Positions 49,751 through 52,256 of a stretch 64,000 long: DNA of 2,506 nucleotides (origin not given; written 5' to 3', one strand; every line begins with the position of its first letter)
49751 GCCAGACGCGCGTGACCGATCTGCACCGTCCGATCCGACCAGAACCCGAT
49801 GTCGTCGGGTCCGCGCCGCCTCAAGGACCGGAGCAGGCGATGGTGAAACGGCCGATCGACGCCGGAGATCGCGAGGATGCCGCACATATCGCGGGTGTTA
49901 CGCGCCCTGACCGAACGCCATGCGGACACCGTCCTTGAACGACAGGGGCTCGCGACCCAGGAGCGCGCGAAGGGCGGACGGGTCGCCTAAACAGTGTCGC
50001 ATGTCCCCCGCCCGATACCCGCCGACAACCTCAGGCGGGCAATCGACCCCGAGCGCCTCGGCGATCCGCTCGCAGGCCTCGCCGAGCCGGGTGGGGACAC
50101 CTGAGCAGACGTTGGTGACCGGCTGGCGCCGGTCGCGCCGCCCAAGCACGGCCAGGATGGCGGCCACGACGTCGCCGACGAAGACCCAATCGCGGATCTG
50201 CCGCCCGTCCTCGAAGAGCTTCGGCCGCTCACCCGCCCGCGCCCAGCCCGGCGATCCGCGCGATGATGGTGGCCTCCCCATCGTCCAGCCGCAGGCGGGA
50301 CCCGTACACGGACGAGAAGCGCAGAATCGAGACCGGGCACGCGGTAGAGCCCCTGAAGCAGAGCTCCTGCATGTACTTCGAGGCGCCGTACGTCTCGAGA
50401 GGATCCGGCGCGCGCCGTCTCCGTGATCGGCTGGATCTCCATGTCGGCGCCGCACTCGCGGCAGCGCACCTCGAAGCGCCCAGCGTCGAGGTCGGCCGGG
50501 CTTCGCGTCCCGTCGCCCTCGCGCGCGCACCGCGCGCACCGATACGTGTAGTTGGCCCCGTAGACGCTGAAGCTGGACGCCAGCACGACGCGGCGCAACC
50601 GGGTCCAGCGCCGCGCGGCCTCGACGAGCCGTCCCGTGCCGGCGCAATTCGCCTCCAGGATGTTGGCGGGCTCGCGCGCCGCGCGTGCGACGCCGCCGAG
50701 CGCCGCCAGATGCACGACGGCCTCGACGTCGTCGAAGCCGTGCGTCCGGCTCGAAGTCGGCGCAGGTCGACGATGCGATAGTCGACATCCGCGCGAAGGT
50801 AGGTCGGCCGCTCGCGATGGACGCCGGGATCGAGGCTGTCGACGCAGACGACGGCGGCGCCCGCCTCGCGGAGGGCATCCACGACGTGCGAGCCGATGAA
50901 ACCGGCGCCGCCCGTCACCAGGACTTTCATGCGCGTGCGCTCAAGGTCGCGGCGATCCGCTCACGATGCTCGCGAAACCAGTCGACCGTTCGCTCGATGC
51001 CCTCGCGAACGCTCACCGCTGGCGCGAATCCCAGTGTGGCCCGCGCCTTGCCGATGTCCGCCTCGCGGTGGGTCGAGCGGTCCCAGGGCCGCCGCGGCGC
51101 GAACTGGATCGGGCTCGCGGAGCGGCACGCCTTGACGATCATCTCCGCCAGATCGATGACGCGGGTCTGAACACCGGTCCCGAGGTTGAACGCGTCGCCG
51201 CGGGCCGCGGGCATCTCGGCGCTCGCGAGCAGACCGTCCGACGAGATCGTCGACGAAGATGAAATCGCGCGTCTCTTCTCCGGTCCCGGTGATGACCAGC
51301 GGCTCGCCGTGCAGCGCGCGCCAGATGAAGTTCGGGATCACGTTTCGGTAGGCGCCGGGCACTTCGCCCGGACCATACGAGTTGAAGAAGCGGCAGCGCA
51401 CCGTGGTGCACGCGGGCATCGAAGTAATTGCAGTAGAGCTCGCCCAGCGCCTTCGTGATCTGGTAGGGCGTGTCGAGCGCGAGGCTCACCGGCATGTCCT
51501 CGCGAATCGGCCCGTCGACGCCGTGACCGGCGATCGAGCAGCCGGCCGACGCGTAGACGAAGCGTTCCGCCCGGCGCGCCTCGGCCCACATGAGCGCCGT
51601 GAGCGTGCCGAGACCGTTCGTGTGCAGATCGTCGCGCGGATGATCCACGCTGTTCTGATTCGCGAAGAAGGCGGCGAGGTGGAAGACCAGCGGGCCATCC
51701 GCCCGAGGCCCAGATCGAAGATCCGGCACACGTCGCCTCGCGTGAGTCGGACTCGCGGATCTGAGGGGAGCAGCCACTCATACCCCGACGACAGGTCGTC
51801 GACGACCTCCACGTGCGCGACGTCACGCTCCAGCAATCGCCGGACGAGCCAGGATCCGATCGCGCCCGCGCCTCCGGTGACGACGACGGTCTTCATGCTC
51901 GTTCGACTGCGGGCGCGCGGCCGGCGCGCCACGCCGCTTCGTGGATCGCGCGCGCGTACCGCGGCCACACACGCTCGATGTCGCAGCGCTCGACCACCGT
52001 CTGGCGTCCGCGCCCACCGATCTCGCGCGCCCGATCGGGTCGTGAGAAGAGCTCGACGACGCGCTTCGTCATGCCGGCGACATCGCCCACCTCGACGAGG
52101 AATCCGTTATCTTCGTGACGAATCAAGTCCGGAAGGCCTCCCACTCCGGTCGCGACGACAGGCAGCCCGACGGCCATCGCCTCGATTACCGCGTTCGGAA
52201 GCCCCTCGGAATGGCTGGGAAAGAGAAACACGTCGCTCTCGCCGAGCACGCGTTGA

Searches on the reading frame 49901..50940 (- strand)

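Call 89: search_protein_families(library=ncbifam, proteins=[window:49990-50940:-, window:49901-50914:-], max_evalue=0.00001)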
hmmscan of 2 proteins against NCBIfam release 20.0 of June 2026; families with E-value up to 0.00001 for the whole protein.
window:49990-50940:- (317 aa): 3 families
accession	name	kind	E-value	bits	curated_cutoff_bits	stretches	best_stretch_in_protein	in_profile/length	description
TIGR01179.1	galE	equivalog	3.6e-06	26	262.3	1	70-132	69-130/332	UDP-glucose 4-epimerase GalE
TIGR01181.1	dTDP_gluc_dehyt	equivalog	4e-06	26.2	365.1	1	71-129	73-131/321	dTDP-glucose 4,6-dehydratase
TIGR04180.1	EDH_00030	hypoth_equivalog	6.4e-06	25.4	475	1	69-130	68-128/297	NAD-dependent 4,6-dehydratase LegB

window:49901-50914:- (338 aa): 1 family
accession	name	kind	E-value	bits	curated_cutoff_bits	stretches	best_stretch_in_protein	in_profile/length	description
TIGR01181.1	dTDP_gluc_dehyt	equivalog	3.2e-08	33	365.1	1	226-332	200-306/321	dTDP-glucose 4,6-dehydratase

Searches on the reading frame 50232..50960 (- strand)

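Call 89: search_protein_families(library=ncbifam, proteins=[window:50232-50960:-], max_evalue=0.00001)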
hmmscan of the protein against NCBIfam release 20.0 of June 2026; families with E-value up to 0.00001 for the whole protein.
window:50232-50960:- (243 aa): 3 families
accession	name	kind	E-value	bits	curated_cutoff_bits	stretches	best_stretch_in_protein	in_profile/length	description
TIGR01179.1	galE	equivalog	2.7e-10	39.6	262.3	1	12-48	1-37/332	UDP-glucose 4-epimerase GalE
TIGR02197.1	heptose_epim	equivalog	5.2e-09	35.7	274.6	0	13-46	1-35/316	ADP-glyceromanno-heptose 6-epimerase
TIGR01214.1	rmlD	equivalog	8.3e-07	28.4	224.05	0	182-222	115-154/285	dTDP-4-dehydrorhamnose reductase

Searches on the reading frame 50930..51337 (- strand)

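Call 89: search_protein_families(library=ncbifam, proteins=[window:50930-51337:-], max_evalue=0.00001)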
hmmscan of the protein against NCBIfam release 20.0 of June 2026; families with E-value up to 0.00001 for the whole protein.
window:50930-51337:- (136 aa): 2 families
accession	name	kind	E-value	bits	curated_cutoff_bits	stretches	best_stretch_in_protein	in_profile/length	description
TIGR01181.1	dTDP_gluc_dehyt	equivalog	3.5e-07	29.6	365.1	1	45-126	235-316/321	dTDP-glucose 4,6-dehydratase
NF007956.0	PRK10675.1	subfamily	1.3e-06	27.8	394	1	48-124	257-332/338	UDP-glucose 4-epimerase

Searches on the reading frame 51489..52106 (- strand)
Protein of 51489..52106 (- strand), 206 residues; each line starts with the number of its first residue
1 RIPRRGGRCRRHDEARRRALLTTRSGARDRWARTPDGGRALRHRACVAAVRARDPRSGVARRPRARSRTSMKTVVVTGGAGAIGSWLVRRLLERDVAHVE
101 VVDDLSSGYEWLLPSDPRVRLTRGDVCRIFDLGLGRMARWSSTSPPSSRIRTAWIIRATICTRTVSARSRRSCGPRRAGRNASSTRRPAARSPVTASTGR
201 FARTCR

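Call 89: search_protein_families(library=ncbifam, proteins=[window:51489-52106:-], max_evalue=0.00001)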
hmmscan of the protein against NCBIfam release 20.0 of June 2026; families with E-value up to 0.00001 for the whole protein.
window:51489-52106:- (206 aa): 2 families
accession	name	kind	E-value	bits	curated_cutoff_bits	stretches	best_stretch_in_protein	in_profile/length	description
TIGR01179.1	galE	equivalog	1.5e-06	27.3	262.3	1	74-125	2-55/332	UDP-glucose 4-epimerase GalE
TIGR02197.1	heptose_epim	equivalog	3.2e-06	26.5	274.6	1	74-112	1-39/316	ADP-glyceromanno-heptose 6-epimerase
